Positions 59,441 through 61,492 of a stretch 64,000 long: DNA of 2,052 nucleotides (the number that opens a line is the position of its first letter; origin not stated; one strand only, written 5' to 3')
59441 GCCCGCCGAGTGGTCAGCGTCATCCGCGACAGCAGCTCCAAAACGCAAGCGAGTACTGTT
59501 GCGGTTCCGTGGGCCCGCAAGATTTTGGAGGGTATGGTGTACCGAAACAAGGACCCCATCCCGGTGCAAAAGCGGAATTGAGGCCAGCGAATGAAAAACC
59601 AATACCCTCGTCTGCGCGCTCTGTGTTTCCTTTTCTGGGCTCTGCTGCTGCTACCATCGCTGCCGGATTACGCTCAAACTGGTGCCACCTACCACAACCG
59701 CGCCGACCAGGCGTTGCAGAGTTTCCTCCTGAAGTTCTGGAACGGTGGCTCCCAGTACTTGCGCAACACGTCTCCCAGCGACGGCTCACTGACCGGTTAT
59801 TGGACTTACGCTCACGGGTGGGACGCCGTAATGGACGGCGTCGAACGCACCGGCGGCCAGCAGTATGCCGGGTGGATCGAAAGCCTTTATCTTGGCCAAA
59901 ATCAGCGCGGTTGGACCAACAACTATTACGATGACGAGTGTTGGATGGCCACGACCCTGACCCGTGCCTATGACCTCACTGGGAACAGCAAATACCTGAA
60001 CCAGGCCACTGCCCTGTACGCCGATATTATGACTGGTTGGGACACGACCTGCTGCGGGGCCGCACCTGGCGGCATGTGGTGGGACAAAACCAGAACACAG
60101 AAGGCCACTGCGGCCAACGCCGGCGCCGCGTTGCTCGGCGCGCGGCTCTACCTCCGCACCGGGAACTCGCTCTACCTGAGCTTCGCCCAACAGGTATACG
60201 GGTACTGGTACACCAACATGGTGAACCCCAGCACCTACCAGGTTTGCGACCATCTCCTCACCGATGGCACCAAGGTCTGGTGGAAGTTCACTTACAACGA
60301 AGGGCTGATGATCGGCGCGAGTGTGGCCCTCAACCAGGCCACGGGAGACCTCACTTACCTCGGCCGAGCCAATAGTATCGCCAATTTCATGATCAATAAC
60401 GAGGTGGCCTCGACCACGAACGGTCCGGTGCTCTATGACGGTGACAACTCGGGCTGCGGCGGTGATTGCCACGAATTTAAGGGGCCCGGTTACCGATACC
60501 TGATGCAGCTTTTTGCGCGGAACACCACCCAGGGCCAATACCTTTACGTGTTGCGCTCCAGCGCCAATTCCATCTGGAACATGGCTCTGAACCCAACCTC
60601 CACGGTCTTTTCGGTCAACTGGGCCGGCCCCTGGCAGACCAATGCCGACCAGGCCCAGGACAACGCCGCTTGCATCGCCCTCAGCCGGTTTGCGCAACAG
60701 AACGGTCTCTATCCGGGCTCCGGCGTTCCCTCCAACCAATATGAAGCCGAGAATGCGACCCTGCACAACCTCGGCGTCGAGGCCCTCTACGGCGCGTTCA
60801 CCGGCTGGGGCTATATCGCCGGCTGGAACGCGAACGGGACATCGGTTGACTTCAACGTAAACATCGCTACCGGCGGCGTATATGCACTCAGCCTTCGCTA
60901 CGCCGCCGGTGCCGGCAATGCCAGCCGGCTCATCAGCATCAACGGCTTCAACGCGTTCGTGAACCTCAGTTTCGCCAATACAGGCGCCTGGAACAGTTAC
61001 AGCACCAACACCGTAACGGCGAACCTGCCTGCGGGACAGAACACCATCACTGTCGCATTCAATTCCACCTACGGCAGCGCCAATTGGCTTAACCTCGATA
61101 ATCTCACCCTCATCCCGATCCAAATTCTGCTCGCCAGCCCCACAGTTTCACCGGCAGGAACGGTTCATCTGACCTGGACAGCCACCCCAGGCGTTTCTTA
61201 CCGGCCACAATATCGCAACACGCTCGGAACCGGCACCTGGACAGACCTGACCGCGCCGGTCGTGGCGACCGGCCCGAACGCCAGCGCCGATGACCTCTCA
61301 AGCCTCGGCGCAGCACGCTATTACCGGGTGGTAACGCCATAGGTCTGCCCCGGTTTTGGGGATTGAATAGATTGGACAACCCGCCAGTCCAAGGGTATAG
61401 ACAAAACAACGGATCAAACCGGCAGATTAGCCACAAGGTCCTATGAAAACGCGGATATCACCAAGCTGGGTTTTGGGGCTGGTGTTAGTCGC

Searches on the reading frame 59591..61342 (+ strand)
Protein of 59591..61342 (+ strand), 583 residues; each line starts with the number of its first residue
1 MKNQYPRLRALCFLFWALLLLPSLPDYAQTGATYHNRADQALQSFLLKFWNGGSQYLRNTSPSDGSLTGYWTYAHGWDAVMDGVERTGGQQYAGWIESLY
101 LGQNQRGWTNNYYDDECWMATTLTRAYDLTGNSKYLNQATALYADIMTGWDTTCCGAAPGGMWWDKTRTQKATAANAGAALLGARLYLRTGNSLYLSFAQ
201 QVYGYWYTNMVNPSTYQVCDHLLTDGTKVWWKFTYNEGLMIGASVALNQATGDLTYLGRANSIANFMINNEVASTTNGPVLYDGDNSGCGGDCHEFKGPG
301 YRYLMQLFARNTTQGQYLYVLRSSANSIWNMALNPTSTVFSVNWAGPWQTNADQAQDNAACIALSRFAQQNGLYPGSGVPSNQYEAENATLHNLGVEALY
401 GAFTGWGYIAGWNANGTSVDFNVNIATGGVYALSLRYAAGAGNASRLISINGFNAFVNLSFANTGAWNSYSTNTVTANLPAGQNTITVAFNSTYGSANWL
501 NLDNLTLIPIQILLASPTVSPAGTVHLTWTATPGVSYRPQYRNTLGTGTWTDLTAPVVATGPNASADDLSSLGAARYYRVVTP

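Call 50: search_protein_families(library=pfam, proteins=[window:59591-61342:+], max_evalue=0.00001)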
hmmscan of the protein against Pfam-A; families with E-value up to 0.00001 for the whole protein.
window:59591-61342:+ (583 aa): 3 families
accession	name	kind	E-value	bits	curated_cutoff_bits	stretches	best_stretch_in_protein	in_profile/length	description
PF03663.20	Glyco_hydro_76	-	2.9e-36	126.2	25.9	1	36-359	4-346/366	Glycosyl hydrolase family 76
PF16990.11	CBM_35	-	4.8e-12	46.7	28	1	383-507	2-118/121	Carbohydrate binding module (family 35)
PF03422.21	CBM_6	-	1e-11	45.6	28.9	1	404-507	19-123/125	Carbohydrate binding module (family 6)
